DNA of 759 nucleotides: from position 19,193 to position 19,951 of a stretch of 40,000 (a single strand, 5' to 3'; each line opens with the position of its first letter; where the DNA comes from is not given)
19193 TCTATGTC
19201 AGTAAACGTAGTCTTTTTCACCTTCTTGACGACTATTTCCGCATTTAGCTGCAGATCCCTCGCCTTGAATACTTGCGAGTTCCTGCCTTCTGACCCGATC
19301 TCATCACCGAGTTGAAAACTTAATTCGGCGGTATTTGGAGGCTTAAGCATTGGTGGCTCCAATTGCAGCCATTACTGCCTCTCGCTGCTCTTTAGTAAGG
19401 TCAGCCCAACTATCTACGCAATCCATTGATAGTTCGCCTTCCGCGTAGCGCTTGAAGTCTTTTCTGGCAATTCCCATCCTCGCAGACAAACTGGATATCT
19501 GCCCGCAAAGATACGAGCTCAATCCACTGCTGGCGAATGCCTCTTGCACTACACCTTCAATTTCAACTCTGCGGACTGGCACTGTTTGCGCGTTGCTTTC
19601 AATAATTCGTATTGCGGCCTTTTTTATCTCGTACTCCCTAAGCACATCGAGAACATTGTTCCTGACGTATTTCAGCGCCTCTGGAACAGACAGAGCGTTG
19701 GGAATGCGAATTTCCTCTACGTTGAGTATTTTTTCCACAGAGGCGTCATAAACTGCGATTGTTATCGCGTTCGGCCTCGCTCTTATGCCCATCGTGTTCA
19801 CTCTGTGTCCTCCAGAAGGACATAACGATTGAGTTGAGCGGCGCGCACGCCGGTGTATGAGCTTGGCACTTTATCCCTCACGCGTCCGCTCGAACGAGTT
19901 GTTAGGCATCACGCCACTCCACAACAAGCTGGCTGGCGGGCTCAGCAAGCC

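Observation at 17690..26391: Complete, apparently functional integron with ten cassettes of unknown function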

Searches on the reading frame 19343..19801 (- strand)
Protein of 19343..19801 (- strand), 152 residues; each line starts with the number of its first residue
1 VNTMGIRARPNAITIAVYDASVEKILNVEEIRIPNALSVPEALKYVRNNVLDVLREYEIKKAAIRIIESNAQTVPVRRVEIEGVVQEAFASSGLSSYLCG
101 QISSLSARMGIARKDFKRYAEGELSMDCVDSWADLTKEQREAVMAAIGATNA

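Call 5: search_protein_families(library=pfam, proteins=[window:19343-19801:-], max_evalue=0.01)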
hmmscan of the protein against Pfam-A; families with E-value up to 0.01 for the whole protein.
window:19343-19801:- (152 aa): 0 families

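Call 6: search_protein_families(library=ncbifam, proteins=[window:19343-19801:-], max_evalue=0.01)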
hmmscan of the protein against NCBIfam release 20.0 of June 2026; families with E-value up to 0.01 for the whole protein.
window:19343-19801:- (152 aa): 0 families

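Call 11: search_protein_families(library=padloc, proteins=[window:19343-19801:-], max_evalue=0.1)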
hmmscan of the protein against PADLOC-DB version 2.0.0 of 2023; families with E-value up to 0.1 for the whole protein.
window:19343-19801:- (152 aa): 0 families

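Call 12: search_protein_families(library=phrogs, proteins=[window:19343-19801:-], max_evalue=0.01)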
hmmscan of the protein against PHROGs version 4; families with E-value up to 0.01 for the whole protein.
window:19343-19801:- (152 aa): 1 family
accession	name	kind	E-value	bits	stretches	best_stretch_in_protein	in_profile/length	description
phrog_3875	-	DNA, RNA and nucleotide metabolism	3.2e-35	122.5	1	1-149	1-148/153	RuvC-like Holliday junction resolvase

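Call 26: search_dna_similar(query=window:19343-19801:-, collection=phages, mode=protein, max_rows=15)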
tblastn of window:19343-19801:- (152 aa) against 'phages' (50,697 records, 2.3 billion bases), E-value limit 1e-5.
Records with a match: 41; places in all: 41; records where one place covers at least 80% of the query: 39.
Best place of each record, by identity: <60% 41.
By first word of the organism name: Escherichia 14; Stx2-converting 7; Enterobacteria 4; Stx1a-converting 4; Stx 4; Stx2a-converting 3; Stx1 2; Bacillus 2; Stx2 1.
By host as written in the record: - 14; Escherichia coli O157:H7 5; Escherichia coli K514 (EHEC) 3; Escherichia coli O55:H7 str. DEC5E 2; Escherichia coli O157:H7 str. Min27 2; Escherichia coli O157:H7 strain F451 2; Bacillus subtilis BEST7003 2; Escherichia coli O103:H25 strain NIPH-11060707/NVH-848 1; and 10 more.
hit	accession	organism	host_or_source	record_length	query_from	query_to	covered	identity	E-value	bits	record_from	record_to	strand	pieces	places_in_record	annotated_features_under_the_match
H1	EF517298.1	Enterobacteria phage phi24B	-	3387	1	149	98%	36.2%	2e-25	106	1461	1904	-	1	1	immunity region; similar to bacteriophage 933W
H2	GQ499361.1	Enterobacteria phage 32deltatox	Escherichia coli O157:H7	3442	1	149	98%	36.2%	2e-25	106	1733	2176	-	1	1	immunity region; similar to bacteriophage 933W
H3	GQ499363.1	Enterobacteria phage 27deltatox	Escherichia coli O157:H7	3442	1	149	98%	36.2%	2e-25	106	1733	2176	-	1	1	immunity region; similar to bacteriophage 933W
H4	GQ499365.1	Enterobacteria phage 22deltatox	Escherichia coli O157:H7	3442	1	149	98%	36.2%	2e-25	106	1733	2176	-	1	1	immunity region; similar to bacteriophage 933W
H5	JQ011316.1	Escherichia phage TL-2011a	Escherichia coli O103:H25 strain ...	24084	1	149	98%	36.2%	2e-25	106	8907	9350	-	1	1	hypothetical protein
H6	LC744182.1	Stx1a-converting phage Stx1a_1602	-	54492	1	149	98%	36.2%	2e-25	106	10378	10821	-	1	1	none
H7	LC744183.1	Stx1a-converting phage Stx1a_99E13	-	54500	1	149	98%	36.2%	2e-25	106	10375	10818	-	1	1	none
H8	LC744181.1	Stx1a-converting phage Stx1a_NIID112183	-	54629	1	149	98%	36.2%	2e-25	106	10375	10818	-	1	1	none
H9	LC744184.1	Stx1a-converting phage Stx1a_PV02105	-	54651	1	149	98%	36.2%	2e-25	106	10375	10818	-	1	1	none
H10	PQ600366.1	Escherichia phage phiXuzhou21-Stx2a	Escherichia sp.; serotype: O157:H7; ...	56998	1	149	98%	36.2%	2e-25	106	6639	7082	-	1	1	hypothetical protein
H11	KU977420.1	Stx1 converting phage AU6Stx1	-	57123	1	149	98%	36.2%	2e-25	106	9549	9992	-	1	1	hypothetical protein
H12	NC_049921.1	Stx1 converting phage AU6Stx1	-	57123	1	149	98%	36.2%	2e-25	106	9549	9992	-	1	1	RuvC-like Holliday junction resolvase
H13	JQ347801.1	Escherichia phage JLK-2012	Escherichia coli O55:H7 str. DEC5E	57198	1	149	98%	36.2%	2e-25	106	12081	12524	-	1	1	hypothetical protein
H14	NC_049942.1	Escherichia phage JLK-2012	Escherichia coli O55:H7 str. DEC5E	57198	1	149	98%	36.2%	2e-25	106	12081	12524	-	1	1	RuvC-like Holliday junction resolvase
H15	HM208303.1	Escherichia phage vB_EcoP_24B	Escherichia coli O157:H7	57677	1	149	98%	36.2%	2e-25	106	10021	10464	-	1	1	res: resolvase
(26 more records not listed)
